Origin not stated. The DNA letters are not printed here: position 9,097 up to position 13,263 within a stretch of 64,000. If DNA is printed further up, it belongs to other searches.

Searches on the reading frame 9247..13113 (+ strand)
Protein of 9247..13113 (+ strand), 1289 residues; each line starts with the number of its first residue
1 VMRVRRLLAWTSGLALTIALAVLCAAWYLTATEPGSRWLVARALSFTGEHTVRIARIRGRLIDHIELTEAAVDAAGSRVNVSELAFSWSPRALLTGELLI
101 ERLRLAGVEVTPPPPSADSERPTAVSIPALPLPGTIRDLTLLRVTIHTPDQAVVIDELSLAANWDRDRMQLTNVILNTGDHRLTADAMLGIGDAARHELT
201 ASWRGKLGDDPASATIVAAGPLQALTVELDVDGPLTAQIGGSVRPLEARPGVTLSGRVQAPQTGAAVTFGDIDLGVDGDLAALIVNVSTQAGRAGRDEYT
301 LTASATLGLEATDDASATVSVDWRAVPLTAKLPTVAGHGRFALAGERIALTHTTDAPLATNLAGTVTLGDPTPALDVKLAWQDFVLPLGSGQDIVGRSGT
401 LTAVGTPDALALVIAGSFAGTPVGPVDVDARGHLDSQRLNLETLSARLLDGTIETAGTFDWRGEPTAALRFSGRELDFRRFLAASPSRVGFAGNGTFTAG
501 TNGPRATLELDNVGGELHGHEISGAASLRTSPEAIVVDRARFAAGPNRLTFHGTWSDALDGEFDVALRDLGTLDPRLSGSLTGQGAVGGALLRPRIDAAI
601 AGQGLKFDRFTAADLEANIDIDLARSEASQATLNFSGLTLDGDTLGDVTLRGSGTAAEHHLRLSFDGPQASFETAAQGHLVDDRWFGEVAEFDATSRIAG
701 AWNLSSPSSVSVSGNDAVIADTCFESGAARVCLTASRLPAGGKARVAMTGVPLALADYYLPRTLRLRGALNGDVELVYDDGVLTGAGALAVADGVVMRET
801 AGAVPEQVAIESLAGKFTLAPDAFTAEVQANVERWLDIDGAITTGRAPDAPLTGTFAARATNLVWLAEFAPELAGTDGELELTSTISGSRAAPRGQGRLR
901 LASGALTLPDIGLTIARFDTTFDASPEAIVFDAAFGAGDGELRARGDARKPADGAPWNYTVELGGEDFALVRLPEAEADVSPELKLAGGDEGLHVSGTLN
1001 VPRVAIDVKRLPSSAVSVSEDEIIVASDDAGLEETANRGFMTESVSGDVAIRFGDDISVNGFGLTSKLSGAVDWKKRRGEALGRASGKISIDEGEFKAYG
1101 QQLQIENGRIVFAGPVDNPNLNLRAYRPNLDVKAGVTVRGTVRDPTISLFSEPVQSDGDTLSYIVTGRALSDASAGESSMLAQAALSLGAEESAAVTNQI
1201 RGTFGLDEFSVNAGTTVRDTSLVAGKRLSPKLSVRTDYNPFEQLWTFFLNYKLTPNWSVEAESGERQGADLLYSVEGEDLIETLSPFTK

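Call 70: search_protein_families(library=pfam, proteins=[window:9247-13113:+], max_evalue=0.001)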
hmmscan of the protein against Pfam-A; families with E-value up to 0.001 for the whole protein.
window:9247-13113:+ (1289 aa): 1 family
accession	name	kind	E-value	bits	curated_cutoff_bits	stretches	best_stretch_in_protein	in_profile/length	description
PF04357.19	TamB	-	2.8e-52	178.7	22.4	1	937-1276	8-380/381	TamB, inner membrane protein subunit of TAM complex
